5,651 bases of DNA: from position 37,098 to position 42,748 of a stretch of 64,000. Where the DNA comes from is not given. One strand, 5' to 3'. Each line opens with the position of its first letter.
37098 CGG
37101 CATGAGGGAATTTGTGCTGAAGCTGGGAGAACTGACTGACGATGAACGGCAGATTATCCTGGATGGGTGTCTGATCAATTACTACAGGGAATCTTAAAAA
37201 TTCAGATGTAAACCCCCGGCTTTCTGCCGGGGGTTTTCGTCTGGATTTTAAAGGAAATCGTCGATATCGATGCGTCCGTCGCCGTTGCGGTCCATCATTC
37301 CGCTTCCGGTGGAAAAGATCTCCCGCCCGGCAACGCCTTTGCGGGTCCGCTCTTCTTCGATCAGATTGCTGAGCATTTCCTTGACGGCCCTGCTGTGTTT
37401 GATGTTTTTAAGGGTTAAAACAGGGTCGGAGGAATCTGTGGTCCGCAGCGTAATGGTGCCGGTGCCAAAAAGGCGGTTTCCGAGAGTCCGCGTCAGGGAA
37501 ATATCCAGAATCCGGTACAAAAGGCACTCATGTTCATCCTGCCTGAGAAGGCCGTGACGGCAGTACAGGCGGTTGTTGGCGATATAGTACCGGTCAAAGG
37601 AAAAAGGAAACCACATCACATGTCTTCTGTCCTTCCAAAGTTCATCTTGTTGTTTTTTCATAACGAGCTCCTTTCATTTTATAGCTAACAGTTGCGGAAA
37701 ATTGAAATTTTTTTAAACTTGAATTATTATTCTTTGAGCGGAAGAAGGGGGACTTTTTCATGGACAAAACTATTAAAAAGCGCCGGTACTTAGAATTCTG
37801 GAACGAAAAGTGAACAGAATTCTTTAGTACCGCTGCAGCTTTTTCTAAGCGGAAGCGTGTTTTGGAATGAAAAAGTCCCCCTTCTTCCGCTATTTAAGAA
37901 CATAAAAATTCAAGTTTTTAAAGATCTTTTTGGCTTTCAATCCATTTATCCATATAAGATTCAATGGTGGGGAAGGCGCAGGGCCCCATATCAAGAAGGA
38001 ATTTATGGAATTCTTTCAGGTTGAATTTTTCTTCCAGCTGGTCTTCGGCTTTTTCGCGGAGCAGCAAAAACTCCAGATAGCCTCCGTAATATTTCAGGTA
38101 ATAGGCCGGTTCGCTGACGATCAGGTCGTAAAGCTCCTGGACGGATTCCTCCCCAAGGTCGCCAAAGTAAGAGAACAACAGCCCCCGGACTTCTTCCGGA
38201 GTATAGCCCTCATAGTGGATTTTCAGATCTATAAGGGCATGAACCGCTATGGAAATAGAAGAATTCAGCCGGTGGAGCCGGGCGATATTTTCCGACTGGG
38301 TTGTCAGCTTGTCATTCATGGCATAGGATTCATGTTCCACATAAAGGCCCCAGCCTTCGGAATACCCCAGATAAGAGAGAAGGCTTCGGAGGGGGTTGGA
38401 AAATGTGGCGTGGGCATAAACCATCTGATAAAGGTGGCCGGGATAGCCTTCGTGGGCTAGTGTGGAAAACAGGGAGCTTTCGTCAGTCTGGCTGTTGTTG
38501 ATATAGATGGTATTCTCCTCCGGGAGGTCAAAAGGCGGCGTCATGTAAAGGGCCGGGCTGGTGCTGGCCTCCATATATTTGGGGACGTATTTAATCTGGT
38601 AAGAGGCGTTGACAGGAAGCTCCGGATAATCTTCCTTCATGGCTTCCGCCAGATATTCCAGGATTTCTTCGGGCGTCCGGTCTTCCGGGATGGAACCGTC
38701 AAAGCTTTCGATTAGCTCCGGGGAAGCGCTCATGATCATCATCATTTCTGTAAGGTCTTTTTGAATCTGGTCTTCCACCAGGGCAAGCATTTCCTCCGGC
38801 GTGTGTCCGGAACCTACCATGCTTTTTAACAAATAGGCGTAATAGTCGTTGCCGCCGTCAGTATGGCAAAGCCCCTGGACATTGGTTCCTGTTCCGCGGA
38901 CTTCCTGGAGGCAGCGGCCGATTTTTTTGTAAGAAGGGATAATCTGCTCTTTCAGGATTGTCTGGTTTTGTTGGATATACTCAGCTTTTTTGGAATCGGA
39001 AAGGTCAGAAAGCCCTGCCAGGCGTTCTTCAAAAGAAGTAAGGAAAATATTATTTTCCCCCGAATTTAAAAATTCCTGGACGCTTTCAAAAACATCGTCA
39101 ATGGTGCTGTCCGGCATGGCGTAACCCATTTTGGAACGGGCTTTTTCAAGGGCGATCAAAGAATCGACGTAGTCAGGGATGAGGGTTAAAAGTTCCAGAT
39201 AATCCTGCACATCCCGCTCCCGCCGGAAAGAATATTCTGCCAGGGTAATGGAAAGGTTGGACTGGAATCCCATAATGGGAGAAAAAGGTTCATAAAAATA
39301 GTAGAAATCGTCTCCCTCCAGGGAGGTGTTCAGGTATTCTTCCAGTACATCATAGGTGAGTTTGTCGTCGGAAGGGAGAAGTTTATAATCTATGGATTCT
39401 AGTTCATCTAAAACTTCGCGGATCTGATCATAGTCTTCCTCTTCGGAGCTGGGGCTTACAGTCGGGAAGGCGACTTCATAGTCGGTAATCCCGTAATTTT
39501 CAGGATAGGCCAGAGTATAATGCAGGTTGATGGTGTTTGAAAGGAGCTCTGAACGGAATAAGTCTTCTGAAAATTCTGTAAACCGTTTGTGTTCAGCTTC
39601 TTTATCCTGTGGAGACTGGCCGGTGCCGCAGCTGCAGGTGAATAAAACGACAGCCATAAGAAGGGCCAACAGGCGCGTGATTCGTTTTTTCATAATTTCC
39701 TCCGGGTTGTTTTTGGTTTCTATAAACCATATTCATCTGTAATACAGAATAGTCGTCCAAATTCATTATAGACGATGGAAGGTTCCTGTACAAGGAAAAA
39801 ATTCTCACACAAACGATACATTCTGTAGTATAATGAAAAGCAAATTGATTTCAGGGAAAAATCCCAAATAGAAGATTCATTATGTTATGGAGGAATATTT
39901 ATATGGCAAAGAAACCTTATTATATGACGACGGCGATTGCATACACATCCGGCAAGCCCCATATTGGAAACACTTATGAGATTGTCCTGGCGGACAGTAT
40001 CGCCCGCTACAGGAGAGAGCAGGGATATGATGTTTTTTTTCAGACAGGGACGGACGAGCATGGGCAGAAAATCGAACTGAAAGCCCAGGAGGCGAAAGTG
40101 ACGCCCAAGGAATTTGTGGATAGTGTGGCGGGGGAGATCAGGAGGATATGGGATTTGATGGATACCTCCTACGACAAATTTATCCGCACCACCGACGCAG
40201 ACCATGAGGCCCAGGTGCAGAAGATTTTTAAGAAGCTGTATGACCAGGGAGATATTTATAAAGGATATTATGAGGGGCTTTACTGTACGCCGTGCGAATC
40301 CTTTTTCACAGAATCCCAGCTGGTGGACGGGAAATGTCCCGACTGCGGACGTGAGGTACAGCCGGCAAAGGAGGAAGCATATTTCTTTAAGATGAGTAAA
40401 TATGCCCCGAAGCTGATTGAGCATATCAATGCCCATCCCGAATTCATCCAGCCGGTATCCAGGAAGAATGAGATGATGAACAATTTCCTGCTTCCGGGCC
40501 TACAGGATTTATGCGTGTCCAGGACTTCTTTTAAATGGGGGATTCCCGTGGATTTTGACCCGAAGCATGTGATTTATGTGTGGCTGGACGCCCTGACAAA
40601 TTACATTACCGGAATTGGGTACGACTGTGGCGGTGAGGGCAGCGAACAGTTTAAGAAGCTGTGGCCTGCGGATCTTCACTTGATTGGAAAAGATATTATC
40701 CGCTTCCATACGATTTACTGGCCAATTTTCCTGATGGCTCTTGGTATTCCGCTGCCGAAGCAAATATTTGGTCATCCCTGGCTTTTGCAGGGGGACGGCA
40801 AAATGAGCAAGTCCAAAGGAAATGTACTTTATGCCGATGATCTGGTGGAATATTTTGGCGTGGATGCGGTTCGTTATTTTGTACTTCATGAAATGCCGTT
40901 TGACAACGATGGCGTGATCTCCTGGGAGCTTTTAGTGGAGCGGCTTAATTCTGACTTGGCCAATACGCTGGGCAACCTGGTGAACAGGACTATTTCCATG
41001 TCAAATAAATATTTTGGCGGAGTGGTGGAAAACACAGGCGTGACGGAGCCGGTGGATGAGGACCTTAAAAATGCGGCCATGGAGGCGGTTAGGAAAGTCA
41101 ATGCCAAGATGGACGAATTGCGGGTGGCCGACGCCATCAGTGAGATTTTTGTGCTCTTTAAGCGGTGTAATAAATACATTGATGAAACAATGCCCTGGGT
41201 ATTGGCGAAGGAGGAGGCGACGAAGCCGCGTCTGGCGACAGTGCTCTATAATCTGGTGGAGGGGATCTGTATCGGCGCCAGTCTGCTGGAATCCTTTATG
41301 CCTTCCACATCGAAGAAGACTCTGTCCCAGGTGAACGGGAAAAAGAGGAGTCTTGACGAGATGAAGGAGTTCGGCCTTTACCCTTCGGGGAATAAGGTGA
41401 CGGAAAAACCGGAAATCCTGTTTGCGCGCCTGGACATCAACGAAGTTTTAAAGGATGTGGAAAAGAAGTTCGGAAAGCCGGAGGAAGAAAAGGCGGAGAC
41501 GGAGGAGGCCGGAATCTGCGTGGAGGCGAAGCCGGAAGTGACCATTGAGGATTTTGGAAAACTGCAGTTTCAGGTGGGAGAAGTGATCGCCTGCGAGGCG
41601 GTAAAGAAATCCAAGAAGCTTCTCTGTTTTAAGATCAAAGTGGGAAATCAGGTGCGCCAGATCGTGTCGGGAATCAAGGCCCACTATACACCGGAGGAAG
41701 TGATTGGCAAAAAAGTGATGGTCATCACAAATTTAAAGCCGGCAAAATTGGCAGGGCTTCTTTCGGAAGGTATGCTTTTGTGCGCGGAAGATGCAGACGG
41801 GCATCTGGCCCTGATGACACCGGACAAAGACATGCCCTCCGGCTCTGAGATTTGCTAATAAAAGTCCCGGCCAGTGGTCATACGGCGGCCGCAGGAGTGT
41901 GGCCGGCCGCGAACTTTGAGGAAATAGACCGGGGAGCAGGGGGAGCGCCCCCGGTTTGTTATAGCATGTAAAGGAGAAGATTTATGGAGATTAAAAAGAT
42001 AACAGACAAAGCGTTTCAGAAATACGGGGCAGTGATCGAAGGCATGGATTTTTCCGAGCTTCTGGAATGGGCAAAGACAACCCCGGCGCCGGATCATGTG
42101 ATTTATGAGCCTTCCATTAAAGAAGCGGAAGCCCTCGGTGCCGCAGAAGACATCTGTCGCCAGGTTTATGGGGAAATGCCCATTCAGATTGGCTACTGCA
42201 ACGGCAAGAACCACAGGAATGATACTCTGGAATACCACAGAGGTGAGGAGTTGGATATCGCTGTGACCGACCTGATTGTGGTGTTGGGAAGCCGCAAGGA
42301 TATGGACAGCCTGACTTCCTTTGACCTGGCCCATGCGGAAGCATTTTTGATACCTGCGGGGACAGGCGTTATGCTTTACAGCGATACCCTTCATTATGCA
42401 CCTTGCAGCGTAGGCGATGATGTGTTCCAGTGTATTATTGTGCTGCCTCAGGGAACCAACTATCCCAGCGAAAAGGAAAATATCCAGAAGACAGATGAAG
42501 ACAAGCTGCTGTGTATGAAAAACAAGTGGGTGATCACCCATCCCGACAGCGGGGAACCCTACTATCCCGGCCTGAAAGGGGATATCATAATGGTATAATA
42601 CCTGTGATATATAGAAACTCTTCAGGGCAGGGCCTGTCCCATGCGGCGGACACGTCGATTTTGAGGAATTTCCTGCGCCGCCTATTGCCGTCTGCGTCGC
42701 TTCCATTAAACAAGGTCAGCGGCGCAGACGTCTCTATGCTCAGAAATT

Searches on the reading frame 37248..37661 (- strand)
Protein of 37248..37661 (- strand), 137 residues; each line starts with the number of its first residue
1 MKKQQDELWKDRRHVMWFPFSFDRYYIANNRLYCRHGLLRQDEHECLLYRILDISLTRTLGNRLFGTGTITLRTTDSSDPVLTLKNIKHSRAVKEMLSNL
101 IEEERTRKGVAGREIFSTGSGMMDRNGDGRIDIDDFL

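Call 50: search_protein_families(library=pfam, proteins=[window:37248-37661:-], max_evalue=0.00001)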
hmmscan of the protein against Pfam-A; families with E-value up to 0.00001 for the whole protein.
window:37248-37661:- (137 aa): 1 family
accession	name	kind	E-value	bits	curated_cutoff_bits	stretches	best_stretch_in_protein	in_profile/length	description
PF03703.20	bPH_2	-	4.1e-13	49.8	22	1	23-96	4-77/78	Bacterial PH domain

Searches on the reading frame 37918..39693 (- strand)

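Call 50: search_protein_families(library=pfam, proteins=[window:37918-39693:-], max_evalue=0.00001)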
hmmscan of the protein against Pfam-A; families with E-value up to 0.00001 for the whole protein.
window:37918-39693:- (591 aa): 1 family
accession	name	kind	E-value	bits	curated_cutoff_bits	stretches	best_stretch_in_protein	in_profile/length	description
PF05960.17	DUF885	-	1.3e-93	315.8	32.4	1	67-581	7-532/532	Bacterial protein of unknown function (DUF885)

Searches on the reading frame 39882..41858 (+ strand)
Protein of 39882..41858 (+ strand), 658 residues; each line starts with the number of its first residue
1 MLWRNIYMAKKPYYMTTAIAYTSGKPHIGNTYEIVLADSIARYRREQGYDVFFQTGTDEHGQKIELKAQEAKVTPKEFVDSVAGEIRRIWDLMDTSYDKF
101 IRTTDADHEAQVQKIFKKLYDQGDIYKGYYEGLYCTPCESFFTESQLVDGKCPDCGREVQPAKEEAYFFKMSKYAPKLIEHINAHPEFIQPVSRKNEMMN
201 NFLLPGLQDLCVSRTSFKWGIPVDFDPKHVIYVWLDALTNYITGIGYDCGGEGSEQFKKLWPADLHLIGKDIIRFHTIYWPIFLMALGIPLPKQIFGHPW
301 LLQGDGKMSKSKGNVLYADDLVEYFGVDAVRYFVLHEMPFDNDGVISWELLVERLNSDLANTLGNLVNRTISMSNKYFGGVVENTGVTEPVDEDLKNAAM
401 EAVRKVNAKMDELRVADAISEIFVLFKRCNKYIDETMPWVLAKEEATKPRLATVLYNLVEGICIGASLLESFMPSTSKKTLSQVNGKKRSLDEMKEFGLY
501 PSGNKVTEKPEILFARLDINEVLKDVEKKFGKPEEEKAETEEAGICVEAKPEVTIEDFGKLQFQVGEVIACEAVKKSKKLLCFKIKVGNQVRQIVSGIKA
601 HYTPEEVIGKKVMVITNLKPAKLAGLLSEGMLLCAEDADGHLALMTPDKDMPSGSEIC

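Call 24: search_protein_families(library=pfam, proteins=[window:39882-41858:+])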
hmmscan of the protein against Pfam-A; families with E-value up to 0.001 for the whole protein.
window:39882-41858:+ (658 aa): 7 families
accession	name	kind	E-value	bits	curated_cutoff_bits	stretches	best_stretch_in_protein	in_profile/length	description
PF09334.17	tRNA-synt_1g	-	1.8e-111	373.1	20.1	2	163-370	180-390/391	tRNA synthetases class I (M)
PF00133.28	tRNA-synt_1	-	5.3e-32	111.5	22.7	2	10-223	22-243/414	tRNA synthetases class I (I, L, M and V)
PF01588.26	tRNA_bind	-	4.4e-28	97.7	27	1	564-655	2-95/96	Putative tRNA binding domain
PF01921.24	tRNA-synt_1f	-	7.5e-10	38.7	27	1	268-339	240-314/360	tRNA synthetases class I (K)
PF01406.26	tRNA-synt_1e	-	3.1e-09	37.1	27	1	24-128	21-124/301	tRNA synthetases class I (C) catalytic domain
PF19303.5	Anticodon_3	-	3.2e-09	37.3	23.5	1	385-531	4-148/152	Anticodon binding domain of methionyl tRNA ligase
PF08264.19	Anticodon_1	-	5.5e-06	26.8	25.1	1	399-535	8-141/148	Anticodon-binding domain of tRNA ligase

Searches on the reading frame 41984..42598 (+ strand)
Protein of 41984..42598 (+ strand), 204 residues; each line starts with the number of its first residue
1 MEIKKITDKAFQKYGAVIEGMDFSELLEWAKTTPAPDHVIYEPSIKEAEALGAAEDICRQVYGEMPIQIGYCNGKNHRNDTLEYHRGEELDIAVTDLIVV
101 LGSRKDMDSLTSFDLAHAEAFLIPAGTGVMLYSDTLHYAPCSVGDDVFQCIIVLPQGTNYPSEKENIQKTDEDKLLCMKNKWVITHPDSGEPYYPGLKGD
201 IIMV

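Call 24: search_protein_families(library=pfam, proteins=[window:41984-42598:+])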
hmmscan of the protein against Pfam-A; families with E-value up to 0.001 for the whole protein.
window:41984-42598:+ (204 aa): 1 family
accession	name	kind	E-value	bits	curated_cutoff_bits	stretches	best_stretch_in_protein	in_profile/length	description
PF16161.11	DUF4867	-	7.3e-71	238.3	28.7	1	3-200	1-199/201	Domain of unknown function (DUF4867)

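Call 25: find_encoding_contigs(protein=window:41984-42598:+, flank=3000, max_places=10)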
Protein window:41984-42598:+ (204 aa): 3 contigs read that carry it; 3 places shown.
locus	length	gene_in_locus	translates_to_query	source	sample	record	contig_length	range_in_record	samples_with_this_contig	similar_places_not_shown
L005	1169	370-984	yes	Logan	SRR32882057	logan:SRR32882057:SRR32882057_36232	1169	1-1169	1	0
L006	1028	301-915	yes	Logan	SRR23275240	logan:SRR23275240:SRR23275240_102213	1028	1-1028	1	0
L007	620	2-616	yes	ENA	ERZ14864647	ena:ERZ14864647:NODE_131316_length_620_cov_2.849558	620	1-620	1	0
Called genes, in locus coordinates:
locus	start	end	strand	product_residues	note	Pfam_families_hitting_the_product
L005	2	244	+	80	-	?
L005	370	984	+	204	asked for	PF16161:DUF4867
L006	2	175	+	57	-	?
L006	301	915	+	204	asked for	PF16161:DUF4867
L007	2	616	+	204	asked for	PF16161:DUF4867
